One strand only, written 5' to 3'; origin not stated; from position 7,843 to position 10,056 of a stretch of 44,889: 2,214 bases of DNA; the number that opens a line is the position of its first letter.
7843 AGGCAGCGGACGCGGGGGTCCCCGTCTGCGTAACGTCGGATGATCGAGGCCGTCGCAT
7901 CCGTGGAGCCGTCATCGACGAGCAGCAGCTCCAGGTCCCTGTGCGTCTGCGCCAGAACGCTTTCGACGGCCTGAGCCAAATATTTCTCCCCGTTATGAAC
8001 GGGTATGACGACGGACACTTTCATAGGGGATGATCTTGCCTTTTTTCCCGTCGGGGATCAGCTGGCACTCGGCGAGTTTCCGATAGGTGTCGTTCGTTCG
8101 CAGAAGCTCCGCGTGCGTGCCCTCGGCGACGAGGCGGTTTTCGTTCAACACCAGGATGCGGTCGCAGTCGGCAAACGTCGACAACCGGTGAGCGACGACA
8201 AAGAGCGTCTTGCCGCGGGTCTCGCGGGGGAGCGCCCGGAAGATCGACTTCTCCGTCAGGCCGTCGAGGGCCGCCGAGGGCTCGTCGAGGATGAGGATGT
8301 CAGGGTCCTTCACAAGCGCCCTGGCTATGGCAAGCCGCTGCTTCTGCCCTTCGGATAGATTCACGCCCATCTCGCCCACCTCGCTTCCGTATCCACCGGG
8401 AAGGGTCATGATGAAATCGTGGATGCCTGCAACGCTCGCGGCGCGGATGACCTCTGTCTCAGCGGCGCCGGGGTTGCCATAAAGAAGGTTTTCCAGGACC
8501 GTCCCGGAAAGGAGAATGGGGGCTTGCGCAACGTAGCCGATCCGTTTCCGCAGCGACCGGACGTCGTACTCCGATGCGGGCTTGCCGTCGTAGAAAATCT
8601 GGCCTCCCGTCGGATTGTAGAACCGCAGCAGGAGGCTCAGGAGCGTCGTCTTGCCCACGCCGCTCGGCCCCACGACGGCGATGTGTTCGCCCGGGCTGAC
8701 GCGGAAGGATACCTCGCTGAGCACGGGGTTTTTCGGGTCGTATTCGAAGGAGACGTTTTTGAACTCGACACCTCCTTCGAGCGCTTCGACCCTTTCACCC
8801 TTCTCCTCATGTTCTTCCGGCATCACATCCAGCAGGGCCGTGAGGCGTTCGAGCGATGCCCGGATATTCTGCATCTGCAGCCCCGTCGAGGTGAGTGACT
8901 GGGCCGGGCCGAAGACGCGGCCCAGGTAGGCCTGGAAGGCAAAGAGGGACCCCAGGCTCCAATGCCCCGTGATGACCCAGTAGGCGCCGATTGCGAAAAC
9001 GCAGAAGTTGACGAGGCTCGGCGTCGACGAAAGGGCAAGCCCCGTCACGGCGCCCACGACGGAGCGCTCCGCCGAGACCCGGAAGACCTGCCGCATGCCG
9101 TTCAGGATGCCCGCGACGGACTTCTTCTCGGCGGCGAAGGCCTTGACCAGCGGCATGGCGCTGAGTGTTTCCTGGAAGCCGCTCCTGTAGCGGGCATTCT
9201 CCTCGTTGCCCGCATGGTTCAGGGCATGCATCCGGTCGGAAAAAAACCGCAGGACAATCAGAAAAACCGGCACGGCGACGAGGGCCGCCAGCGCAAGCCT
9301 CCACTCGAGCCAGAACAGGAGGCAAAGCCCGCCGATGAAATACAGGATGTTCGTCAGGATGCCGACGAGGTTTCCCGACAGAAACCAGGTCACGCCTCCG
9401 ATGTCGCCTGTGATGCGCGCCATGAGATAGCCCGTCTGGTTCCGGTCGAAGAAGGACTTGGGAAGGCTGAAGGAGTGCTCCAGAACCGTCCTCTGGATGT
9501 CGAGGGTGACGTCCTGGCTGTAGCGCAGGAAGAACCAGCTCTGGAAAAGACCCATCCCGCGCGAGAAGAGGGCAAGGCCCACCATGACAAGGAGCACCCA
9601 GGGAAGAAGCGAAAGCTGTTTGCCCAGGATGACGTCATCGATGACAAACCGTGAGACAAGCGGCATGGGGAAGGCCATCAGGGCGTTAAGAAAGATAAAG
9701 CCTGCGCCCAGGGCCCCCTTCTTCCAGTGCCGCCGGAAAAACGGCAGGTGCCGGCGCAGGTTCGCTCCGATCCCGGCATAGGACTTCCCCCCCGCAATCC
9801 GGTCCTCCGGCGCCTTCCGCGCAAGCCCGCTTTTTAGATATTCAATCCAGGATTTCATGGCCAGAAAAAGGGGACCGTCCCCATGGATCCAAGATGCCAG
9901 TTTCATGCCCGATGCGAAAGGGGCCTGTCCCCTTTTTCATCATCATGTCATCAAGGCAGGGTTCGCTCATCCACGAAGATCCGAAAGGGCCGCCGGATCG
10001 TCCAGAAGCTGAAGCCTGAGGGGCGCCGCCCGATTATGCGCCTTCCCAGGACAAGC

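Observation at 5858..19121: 13.3-kb translationally coupled RiPP/mini-protein maturation operon with an unusual enzyme combination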

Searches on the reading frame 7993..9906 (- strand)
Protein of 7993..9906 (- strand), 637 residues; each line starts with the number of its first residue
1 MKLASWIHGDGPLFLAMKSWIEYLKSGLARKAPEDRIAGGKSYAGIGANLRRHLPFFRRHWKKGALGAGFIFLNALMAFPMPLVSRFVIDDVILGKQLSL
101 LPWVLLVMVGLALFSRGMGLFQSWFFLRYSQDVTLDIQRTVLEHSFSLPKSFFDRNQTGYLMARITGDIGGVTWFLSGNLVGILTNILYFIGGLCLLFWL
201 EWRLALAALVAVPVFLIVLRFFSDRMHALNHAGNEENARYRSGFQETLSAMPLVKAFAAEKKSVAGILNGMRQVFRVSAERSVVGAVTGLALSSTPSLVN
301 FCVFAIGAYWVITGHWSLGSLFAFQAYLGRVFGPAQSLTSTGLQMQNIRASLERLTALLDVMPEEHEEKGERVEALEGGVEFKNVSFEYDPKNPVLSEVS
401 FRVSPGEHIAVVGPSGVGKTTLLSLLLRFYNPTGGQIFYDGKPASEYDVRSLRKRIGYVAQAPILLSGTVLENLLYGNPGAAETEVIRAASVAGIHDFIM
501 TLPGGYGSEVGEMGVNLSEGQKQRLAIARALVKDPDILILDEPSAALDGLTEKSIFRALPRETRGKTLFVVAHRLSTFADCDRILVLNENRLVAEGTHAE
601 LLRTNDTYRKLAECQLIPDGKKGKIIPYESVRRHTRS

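Call 6: search_protein_families(library=ncbifam, proteins=[window:7993-9906:-], max_evalue=0.01)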
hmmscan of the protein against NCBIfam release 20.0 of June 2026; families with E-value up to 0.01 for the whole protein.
window:7993-9906:- (637 aa): 188 families (the best 25 are shown)
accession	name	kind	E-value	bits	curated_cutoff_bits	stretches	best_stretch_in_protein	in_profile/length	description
TIGR00958.1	3a01208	subfamily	3.5e-119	399.1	874.6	1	15-611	120-710/711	antigen peptide transporter 2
TIGR02204.1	MsbA_rel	hypoth_equivalog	3e-115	386.1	780.4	1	50-616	6-576/576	ABC transporter, permease/ATP-binding protein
TIGR02203.1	MsbA_lipidA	equivalog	6.7e-114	381.4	602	1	71-615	23-569/572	lipid A export permease/ATP-binding protein MsbA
TIGR01846.1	type_I_sec_HlyB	subfamily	3.5e-109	366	725.55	1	72-615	150-692/694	type I secretion system permease/ATPase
TIGR03796.1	NHLM_micro_ABC1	equivalog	5.8e-105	352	853.3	1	73-611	165-708/710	NHLP family bacteriocin export ABC transporter peptidase/permease/ATPase subunit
NF052233.1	CphA_assoc_ABC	equivalog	2.1e-101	340.5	880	1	98-616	226-744/766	cyanophycin metabolism-associated ABC transporter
TIGR03797.1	NHLM_micro_ABC2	equivalog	1.1e-100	338.2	709.4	1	72-616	146-686/686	NHLP bacteriocin export ABC transporter permease/ATPase subunit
TIGR03375.1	type_I_sec_LssB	subfamily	8.1e-100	335.1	693.1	1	72-605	159-692/696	type I secretion system permease/ATPase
NF008381.0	PRK11176.1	equivalog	2.9e-93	313.2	867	1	60-616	22-580/582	lipid A ABC transporter ATP-binding protein/permease MsbA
NF010178.0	PRK13657.1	equivalog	2.5e-92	310.2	733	1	75-618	32-573/588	glucan ABC transporter ATP-binding protein/ permease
NF045513.1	HepA_fam_ABC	equivalog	1e-91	308.2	725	1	89-607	79-601/610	heterocyst formation ABC transporter subunit HepA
TIGR01193.1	bacteriocin_ABC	subfamily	5e-90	303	523.85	1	88-612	182-706/708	peptide cleavage/export ABC transporter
NF008055.0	PRK10789.1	equivalog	1.7e-84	284.3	845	1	56-615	10-571/590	SmdA family multidrug ABC transporter permease/ATP-binding protein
NF008056.1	PRK10790.1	equivalog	1.8e-82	277.8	746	1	49-617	10-577/584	SmdB family multidrug efflux ABC transporter permease/ATP-binding protein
TIGR02857.1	CydD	equivalog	1.1e-77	262.2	435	2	347-587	289-529/529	thiol reductant ABC exporter subunit CydD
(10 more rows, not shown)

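Call 7: search_protein_families(library=pfam, proteins=[window:7993-9906:-], max_evalue=0.01)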
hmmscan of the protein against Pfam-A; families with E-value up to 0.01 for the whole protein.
window:7993-9906:- (637 aa): 8 families
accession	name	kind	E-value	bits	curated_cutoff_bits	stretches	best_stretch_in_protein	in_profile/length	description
PF00664.28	ABC_membrane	-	1.7e-38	133.3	28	1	70-334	7-273/274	ABC transporter transmembrane region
PF00005.33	ABC_tran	-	2.8e-33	115.9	25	1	396-544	1-136/137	ABC transporter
PF13304.12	AAA_21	-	2.9e-06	28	27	0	410-460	3-74/304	AAA domain, putative AbiEii toxin, Type IV TA system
PF13191.12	AAA_16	-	8.6e-05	23.5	32.6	1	404-456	23-64/167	AAA ATPase domain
PF13748.11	ABC_membrane_3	-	0.00025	21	27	0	66-109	14-57/237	ABC transporter transmembrane region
PF02463.25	SMC_N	-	0.00034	20.5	40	1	435-587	109-211/220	RecF/RecN/SMC N terminal domain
PF13401.12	AAA_22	-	0.00042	21.1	27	1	408-453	7-51/130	AAA domain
PF03266.21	NTPase_1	-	0.0079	16.5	23.9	0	408-430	1-23/168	NTPase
